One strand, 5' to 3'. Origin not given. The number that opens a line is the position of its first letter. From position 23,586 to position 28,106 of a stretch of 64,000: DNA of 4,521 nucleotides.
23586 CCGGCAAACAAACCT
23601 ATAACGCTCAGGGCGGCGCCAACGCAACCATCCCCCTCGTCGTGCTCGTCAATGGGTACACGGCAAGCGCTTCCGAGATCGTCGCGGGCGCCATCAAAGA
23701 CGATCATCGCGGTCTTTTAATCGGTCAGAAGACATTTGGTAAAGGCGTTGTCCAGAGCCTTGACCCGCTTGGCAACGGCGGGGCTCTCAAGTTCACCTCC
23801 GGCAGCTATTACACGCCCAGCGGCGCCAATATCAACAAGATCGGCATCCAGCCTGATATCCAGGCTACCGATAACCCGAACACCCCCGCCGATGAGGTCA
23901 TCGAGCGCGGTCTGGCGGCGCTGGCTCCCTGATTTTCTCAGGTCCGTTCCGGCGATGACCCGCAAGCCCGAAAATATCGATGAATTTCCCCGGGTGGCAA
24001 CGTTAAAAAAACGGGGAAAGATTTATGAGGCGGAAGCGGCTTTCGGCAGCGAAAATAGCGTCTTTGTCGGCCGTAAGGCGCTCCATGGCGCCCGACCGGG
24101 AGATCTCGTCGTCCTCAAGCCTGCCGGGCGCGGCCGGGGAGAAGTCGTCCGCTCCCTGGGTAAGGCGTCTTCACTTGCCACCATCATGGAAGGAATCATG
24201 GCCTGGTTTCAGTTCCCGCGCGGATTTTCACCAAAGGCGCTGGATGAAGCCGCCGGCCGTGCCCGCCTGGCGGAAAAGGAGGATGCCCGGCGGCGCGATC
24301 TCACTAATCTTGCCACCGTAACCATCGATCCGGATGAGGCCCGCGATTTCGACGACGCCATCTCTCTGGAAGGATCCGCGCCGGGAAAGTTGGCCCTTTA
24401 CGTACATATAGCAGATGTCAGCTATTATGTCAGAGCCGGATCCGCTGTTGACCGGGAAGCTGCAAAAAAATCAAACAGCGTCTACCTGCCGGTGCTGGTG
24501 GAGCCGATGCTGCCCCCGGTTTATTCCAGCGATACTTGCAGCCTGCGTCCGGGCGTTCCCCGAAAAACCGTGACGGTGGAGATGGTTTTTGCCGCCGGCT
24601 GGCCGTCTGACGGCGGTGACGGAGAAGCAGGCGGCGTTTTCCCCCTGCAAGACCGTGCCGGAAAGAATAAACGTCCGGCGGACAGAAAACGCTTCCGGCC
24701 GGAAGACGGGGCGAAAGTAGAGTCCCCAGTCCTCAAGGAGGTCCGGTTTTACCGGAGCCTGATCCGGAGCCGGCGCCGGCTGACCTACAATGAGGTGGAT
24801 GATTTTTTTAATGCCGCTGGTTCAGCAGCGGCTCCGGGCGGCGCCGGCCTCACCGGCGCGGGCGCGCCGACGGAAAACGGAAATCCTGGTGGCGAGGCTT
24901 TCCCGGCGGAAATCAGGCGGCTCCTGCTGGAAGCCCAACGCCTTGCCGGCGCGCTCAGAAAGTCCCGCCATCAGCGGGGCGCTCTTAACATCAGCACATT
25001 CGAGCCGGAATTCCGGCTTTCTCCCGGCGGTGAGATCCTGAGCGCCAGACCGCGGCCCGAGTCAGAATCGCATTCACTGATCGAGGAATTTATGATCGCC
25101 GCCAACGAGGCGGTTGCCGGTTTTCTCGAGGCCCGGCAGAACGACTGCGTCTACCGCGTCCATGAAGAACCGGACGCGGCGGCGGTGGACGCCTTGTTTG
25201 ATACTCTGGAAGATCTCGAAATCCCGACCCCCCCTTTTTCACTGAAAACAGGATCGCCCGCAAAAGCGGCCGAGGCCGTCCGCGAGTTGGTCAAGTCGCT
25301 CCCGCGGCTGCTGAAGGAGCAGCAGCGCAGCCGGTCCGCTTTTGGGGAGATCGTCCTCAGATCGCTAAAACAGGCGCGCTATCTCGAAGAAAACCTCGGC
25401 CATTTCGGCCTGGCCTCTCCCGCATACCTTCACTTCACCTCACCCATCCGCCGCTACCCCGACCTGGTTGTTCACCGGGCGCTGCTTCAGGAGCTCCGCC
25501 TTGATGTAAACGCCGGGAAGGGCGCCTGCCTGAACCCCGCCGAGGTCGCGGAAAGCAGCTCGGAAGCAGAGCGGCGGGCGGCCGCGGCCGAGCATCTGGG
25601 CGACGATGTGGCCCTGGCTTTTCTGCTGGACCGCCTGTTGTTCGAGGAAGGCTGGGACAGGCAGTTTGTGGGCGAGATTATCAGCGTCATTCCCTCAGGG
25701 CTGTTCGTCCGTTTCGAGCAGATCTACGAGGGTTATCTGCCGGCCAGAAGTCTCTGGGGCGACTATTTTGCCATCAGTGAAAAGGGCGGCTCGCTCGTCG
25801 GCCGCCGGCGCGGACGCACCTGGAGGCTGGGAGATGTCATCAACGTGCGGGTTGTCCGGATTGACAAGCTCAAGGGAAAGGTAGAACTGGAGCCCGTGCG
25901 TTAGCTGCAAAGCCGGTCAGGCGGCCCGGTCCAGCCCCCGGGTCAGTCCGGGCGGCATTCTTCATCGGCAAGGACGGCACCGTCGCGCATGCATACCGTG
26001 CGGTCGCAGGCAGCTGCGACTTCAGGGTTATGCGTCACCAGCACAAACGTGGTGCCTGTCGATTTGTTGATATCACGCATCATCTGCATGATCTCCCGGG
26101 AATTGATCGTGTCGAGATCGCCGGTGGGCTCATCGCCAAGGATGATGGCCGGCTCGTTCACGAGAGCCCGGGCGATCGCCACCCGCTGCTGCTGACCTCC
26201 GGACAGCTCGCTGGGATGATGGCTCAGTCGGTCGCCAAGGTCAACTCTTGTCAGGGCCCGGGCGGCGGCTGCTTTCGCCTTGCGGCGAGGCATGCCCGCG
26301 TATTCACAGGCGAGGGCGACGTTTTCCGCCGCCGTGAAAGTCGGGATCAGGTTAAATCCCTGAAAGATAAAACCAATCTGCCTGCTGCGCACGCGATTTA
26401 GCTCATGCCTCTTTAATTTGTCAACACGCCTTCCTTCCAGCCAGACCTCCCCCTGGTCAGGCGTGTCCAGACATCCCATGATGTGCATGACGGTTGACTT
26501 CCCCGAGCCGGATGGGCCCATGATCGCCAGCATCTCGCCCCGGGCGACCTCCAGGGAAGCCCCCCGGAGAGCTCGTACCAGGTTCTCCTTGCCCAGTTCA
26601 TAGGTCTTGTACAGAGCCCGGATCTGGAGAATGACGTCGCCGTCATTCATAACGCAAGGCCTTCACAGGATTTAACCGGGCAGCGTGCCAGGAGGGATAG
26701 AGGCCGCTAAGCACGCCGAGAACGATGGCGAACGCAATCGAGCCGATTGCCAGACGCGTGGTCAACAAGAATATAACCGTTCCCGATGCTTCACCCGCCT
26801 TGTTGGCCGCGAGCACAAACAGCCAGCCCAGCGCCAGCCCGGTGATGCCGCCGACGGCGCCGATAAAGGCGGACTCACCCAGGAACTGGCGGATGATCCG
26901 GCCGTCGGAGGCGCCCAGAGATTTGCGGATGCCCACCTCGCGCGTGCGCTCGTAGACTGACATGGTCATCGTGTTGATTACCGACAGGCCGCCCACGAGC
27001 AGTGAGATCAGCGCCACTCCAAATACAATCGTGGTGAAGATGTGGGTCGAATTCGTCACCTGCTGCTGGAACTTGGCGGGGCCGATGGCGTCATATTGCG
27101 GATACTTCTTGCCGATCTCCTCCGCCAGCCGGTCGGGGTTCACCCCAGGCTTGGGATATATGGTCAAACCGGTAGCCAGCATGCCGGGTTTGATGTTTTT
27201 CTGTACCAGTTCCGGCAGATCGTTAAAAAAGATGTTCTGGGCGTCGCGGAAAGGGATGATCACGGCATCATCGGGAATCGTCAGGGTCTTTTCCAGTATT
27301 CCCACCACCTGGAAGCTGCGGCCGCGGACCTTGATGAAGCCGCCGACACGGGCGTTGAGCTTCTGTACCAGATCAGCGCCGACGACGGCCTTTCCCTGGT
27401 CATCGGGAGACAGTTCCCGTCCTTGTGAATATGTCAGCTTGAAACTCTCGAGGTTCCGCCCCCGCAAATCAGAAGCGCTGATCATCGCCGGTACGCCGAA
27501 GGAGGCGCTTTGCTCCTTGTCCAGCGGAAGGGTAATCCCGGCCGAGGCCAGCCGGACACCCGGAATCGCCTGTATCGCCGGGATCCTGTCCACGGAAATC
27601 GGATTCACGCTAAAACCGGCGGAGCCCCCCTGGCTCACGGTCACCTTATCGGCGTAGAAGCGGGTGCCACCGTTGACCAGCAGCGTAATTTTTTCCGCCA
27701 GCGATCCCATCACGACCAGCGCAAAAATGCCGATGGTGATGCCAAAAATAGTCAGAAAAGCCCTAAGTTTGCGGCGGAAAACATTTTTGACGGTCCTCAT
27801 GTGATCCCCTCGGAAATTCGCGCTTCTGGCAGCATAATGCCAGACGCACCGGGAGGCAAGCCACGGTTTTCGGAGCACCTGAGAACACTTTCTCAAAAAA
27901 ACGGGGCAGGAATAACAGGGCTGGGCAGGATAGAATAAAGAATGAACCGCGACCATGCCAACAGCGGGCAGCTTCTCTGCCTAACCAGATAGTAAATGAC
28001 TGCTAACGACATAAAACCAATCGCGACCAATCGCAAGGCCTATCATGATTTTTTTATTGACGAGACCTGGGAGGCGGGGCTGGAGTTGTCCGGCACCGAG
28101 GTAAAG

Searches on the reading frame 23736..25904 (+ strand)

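Call 39: search_protein_families(library=pfam, proteins=[window:23736-25904:+], max_evalue=0.00001)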
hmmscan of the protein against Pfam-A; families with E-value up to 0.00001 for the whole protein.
window:23736-25904:+ (722 aa): 1 family
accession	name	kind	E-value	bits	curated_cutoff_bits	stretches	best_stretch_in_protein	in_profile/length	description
PF00773.25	RNB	-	1.7e-92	310.6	29.3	2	333-586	106-323/326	RNB domain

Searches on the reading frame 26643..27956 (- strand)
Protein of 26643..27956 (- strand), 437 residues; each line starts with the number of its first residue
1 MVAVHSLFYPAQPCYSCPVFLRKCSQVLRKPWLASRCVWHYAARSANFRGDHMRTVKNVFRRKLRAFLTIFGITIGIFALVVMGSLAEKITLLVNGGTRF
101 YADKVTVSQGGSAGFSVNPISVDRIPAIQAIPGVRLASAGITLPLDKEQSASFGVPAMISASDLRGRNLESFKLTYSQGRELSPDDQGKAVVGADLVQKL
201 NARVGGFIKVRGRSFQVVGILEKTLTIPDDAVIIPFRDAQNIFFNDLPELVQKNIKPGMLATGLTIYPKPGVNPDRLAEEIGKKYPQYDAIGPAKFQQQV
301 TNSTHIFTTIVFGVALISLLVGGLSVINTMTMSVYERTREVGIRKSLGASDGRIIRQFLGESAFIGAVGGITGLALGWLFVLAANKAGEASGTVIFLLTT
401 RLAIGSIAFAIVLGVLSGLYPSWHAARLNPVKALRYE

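Call 39: search_protein_families(library=pfam, proteins=[window:26643-27956:-], max_evalue=0.00001)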
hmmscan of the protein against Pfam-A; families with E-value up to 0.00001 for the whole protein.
window:26643-27956:- (437 aa): 2 families
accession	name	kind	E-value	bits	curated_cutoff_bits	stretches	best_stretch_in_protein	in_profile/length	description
PF02687.27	FtsX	-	1.1e-22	80.7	25.5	1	314-430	3-120/120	FtsX-like permease C-terminal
PF12704.14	MacB_PCD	-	2.4e-21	77.4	27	1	67-282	2-205/207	MacB-like periplasmic core domain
